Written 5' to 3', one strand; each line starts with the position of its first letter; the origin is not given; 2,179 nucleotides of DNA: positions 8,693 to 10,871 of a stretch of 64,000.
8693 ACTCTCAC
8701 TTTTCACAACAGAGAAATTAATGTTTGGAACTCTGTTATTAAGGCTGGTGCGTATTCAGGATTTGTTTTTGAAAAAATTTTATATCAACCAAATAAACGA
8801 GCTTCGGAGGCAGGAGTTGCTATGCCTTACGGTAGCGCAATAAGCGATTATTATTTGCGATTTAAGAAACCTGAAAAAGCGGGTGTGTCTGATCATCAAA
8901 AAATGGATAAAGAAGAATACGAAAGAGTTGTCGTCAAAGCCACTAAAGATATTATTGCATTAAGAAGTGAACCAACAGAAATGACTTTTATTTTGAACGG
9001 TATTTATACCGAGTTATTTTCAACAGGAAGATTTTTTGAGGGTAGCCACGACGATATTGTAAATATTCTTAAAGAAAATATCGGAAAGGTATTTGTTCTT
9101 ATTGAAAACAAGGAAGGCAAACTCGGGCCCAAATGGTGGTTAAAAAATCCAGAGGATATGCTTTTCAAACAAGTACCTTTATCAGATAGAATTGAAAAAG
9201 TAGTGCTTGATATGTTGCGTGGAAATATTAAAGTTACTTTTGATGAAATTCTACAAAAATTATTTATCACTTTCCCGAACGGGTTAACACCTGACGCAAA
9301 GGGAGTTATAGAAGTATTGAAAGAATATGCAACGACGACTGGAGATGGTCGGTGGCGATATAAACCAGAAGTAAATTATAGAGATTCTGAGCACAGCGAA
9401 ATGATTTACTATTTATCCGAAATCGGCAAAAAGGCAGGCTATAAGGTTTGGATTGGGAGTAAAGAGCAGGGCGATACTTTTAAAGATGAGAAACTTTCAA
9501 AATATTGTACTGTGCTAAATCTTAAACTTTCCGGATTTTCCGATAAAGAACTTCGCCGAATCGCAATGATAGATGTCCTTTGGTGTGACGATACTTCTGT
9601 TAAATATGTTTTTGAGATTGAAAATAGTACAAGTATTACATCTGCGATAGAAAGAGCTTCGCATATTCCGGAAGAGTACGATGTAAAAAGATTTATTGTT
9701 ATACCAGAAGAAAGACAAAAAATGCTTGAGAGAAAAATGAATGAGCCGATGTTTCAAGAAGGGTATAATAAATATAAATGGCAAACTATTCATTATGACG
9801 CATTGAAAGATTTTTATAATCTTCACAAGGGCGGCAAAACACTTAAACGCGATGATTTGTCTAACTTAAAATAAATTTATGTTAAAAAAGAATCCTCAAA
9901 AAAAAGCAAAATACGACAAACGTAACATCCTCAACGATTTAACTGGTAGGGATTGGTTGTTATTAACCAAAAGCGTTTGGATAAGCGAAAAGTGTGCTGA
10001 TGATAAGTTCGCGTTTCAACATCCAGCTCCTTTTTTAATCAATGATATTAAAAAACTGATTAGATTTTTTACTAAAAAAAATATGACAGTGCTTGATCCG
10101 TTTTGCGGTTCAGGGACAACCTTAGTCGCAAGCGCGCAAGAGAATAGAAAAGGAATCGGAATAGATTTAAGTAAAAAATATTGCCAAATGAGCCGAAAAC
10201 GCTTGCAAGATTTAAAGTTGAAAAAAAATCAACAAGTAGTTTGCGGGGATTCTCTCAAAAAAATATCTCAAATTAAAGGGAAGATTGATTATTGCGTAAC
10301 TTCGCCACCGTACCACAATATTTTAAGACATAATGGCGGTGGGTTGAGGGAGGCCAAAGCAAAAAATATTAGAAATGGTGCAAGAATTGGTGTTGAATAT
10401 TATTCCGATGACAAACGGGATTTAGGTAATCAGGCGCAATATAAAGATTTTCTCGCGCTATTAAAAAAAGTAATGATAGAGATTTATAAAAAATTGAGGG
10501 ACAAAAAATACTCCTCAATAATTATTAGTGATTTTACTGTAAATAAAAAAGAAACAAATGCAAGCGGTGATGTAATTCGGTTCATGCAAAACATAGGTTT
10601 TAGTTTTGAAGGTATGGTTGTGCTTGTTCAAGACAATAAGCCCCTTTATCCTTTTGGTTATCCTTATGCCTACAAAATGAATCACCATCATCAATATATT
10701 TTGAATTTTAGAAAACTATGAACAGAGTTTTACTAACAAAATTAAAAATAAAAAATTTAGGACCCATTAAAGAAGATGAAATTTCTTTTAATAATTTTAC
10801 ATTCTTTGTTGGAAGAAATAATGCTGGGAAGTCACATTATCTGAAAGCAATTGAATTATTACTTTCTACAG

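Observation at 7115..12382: Candidate undescribed R-M-like defense operon: RadC-N HhH + two amino-methyltransferases + OLD-family ATPase/Toprim nuclease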

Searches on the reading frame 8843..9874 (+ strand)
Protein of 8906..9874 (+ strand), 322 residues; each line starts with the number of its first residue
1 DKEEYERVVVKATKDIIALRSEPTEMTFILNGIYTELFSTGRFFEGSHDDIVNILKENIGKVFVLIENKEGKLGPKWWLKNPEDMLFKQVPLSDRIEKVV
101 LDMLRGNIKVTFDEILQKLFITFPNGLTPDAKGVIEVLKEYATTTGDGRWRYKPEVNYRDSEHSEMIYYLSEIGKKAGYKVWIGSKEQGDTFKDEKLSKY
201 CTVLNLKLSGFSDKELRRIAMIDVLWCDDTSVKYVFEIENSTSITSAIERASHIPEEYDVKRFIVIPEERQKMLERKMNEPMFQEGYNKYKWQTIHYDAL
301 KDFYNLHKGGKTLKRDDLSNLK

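Call 8: search_protein_families(library=pfam, proteins=[window:8906-9874:+], max_evalue=10)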
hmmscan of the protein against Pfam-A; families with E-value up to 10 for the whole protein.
window:8906-9874:+ (322 aa): 1 family
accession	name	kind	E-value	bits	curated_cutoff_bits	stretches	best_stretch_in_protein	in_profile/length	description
PF10264.15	Stork_head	-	0.0016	19.1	27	1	88-138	8-58/79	Winged helix Storkhead-box1 domain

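Call 54: predict_structure(alignment_id=A3)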
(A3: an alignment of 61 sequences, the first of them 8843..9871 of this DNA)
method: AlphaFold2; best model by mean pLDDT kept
length: 343 residues; sequences in the alignment: 61
mean_pLDDT: 85.9   pTM: 0.76
mean pLDDT of the five models: 85.9, 85.4, 85.4, 85.1, 85.0
residues with pLDDT >= 90: 151; 70-90: 159; 50-70: 29; < 50: 4
segments of 3 or more residues with pLDDT < 50: 1-3
pLDDT, mean of each block of 10 residues (from residue 1): 51 60 90 89 87 86 80 94 88 80 68 81 91 93 77 85 92 84 92 97 95 94 88 90 94 93 77 85 93 87 84 94 95 89 79
secondary structure, 60 per line:
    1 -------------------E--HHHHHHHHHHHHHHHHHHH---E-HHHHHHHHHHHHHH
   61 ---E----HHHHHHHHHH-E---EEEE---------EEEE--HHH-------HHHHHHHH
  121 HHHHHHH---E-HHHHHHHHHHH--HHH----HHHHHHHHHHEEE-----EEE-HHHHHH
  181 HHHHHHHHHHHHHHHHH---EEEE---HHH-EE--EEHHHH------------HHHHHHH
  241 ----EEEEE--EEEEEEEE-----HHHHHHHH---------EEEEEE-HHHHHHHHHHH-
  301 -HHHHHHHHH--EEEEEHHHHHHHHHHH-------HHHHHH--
elements in order: H23-41 H47-60 H69-78 E84-87 E97-100 H113-127 H133-143 H153-162 E163-165 E171-173 H175-197 E201-204 H218-221 H234-240 E245-249 E252-259 H265-272 E282-287 H289-299 H302-310 E313-317 H318-328 H336-341

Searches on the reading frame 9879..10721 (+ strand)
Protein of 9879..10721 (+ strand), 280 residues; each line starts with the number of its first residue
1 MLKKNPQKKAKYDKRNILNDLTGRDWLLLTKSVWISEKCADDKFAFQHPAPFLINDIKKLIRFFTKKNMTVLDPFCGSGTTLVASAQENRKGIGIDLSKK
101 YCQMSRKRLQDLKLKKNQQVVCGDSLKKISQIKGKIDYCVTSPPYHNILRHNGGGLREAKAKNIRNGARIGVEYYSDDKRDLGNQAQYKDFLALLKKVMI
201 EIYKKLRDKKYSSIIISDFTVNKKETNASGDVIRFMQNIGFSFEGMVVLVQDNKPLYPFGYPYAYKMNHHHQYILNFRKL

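Call 5: search_protein_families(library=pfam, proteins=[window:9879-10721:+], max_evalue=0.01)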
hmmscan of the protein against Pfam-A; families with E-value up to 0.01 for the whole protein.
window:9879-10721:+ (280 aa): 11 families
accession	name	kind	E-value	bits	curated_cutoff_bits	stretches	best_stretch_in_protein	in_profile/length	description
PF01555.25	N6_N4_Mtase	-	2.3e-27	96.8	26.7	2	16-106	132-220/221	DNA methylase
PF13847.12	Methyltransf_31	-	3.8e-08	33.6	27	1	66-142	2-81/145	Methyltransferase domain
PF03602.21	Cons_hypoth95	-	4e-07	30.3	24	1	67-149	41-127/182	Conserved hypothetical protein 95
PF01170.24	UPF0020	-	5.2e-07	30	22.3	1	66-146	27-132/197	RMKL-like, methyltransferase domain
PF09445.16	Methyltransf_15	-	1.5e-06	28.3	22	1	70-145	3-81/165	RNA cap guanine-N2 methyltransferase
PF13649.12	Methyltransf_25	-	2.7e-06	28.4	27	1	71-142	1-71/97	Methyltransferase domain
PF05175.20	MTS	-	0.0001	22.4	23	1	60-148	23-111/170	Methyltransferase small domain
PF02353.26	CMAS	-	0.00022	21.1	27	1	66-123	61-119/273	Mycolic acid cyclopropane synthetase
PF01135.25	PCMT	-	0.0031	17.8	20.3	1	51-125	59-133/210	Protein-L-isoaspartate(D-aspartate) O-methyltransferase (PCMT)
PF02384.22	N6_Mtase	-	0.0041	16.9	20.4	1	65-147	44-137/311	N-6 DNA Methylase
PF14503.11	YhfZ_C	-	0.0049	16.7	35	1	82-209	29-156/236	YhfZ C-terminal domain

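Call 6: search_protein_families(library=padloc, proteins=[window:9879-10721:+], max_evalue=0.01)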
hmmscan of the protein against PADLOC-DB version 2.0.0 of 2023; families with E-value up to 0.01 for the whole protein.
window:9879-10721:+ (280 aa): 70 families (the best 25 are shown)
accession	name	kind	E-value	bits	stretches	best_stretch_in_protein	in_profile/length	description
PDLC03353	MTase_II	-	4.2e-35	119.5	2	9-113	149-251/260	Type II methyltransferase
PDLC03363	MTase_II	-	1e-27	95.3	1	18-279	26-292/294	Type II methyltransferase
PDLC03391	MTase_II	-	1.9e-27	94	1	10-279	101-379/381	Type II methyltransferase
PDLC03350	MTase_II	-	1.7e-24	84.8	2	3-121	191-307/312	Type II methyltransferase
PDLC03371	MTase_II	-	3.4e-24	83.8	1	23-115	165-258/260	Type II methyltransferase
PDLC03387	MTase_II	-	4.1e-23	79.9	1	11-118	179-283/289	Type II methyltransferase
PDLC03351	MTase_II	-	3.3e-20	70.6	2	51-152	130-237/348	Type II methyltransferase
PDLC03305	MTase_II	-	3.1e-18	64.3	2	45-111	180-244/513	Type II methyltransferase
PDLC03714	oMTase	-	1.1e-17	62.3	1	7-114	157-262/279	orphan methyltransferase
PDLC03299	MTase_II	-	7.5e-17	59.8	1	47-110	195-258/296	Type II methyltransferase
PDLC03260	MTase_II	-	4.6e-16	56.7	1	47-122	245-320/349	Type II methyltransferase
PDLC03376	MTase_II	-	2.3e-15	55.1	2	58-151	47-142/249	Type II methyltransferase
PDLC04134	mad2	-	3e-15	54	1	58-156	281-371/492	mads_2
PDLC03228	MTase_II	-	1.3e-14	52.5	1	47-113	143-209/227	Type II methyltransferase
PDLC03339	MTase_II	-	2.1e-13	47.8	1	54-111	216-273/399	Type II methyltransferase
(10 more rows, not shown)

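Call 7: search_protein_families(library=ncbifam, proteins=[window:9879-10721:+], max_evalue=0.01)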
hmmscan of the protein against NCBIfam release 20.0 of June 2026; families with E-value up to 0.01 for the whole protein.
window:9879-10721:+ (280 aa): 23 families
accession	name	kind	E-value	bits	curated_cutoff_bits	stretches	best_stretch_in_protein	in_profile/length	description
NF010253.0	PRK13699.1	subfamily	1.7e-13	50.8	244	1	47-120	143-216/226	DNA methyltransferase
NF008572.0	PRK11524.1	equivalog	6.3e-10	38.6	292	1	48-113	195-260/294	adenine-specific DNA-methyltransferase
TIGR02987.1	met_A_Alw26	exception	7.4e-10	38.2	353.5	1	53-215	16-195/523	Alw26I/Eco31I/Esp3I family type II restriction adenine-specific DNA-methyltransferase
NF050803.1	DnaMtaseCcrMCaul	equivalog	8.3e-10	38.1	830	1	25-124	165-262/350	adenine-specific DNA-methyltransferase CcrM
NF040721.1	Trm14_Arch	equivalog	1.6e-09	37.4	280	2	46-89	169-213/370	tRNA (guanine(6)-N2)-methyltransferase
TIGR03534.1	RF_mod_PrmC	equivalog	5.7e-09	35.8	199.1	1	59-145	79-166/253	peptide chain release factor N(5)-glutamine methyltransferase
TIGR00536.1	hemK_fam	subfamily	4.3e-08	32.6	115.5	1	56-145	104-192/286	HemK family protein methyltransferase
TIGR01177.1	TIGR01177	hypoth_equivalog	4.3e-06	26.3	316.55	1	66-147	181-260/330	TIGR01177 family methyltransferase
NF040850.1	Trm14_Thcoccales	equivalog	4.9e-06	25.7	480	1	46-146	196-297/365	tRNA (guanine(6)-N2)-methyltransferase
NF050150.1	RiPP_MTase_ApyS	equivalog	3.9e-05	23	400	1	69-135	143-211/323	RiPP biosynthesis methyltransferase ApyS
NF040539.1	AST_met_ArsM_2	exception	4.9e-05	23.3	240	1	55-119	46-111/262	putative arsinothricin biosynthesis methyltransferase ArsM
NF043040.1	corrin_prot_MT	hypoth_equivalog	6.6e-05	22.4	180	1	59-122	33-96/216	corrinoid protein-associated methyltransferase CpaM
TIGR03533.1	L3_gln_methyl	equivalog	0.00015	21.2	229.7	1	65-147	119-201/284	50S ribosomal protein L3 N(5)-glutamine methyltransferase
NF011529.0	PRK14968.1-3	equivalog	0.00015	21.2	162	0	64-145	31-108/198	putative methyltransferase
TIGR02021.1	BchM-ChlM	equivalog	0.00029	20.3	158.9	1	67-140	54-123/218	magnesium protoporphyrin IX methyltransferase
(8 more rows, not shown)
